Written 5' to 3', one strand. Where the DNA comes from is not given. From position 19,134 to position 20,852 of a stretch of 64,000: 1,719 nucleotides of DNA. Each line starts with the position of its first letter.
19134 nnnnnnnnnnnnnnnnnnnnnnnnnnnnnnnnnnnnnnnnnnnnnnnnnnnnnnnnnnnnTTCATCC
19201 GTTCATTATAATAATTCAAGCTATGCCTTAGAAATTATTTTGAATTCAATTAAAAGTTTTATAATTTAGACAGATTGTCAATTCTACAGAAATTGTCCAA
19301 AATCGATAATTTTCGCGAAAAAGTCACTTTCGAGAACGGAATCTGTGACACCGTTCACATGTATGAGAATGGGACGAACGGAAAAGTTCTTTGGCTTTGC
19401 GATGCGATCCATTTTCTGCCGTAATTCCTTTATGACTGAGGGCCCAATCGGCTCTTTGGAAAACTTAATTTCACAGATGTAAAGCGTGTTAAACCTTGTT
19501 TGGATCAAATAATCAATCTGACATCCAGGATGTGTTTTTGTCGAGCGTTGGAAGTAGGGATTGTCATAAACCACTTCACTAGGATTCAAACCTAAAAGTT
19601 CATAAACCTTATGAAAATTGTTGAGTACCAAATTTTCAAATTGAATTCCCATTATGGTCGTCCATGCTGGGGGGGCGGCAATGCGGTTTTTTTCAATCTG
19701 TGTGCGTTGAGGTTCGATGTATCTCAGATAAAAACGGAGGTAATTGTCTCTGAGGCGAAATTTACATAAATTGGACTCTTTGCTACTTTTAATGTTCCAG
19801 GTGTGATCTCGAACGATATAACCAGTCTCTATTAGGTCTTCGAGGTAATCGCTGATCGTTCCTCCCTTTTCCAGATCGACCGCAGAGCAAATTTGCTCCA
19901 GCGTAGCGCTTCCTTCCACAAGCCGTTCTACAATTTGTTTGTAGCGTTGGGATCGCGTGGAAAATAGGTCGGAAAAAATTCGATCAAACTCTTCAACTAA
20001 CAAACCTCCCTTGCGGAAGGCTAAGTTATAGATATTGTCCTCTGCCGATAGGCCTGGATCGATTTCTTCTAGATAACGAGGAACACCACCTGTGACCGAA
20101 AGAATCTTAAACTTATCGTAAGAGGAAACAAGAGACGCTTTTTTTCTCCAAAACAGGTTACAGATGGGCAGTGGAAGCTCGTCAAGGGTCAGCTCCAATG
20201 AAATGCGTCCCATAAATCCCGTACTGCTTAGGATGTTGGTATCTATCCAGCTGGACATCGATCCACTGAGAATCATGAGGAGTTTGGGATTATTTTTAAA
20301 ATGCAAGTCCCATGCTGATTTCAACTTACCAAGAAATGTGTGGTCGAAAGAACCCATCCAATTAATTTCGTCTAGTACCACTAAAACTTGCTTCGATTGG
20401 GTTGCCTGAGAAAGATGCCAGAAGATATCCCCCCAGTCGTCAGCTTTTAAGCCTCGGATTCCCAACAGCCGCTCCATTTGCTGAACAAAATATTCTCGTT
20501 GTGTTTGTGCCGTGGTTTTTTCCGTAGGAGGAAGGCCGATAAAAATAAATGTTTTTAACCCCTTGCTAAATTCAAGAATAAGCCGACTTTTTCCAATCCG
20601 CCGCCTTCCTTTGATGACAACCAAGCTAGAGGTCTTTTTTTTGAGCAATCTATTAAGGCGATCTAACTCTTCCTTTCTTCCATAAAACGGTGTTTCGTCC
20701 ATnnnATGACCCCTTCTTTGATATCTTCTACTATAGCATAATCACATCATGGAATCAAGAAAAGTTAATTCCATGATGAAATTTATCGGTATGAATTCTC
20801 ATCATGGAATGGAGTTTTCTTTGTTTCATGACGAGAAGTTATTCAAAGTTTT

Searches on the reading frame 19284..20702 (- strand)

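Call 74: search_protein_families(library=pfam, proteins=[window:19284-20702:-], max_evalue=0.00001)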
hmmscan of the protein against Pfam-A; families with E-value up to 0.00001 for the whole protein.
window:19284-20702:- (472 aa): 3 families
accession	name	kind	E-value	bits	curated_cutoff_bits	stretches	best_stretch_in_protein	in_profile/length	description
PF01637.24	ATPase_2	-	1.4e-11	45.1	33.2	1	6-214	1-225/225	ATPase domain predominantly from Archaea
PF13191.12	AAA_16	-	8.5e-07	30.1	32.6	0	5-127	1-155/167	AAA ATPase domain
PF13401.12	AAA_22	-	2.7e-06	28.2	27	0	24-147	4-122/130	AAA domain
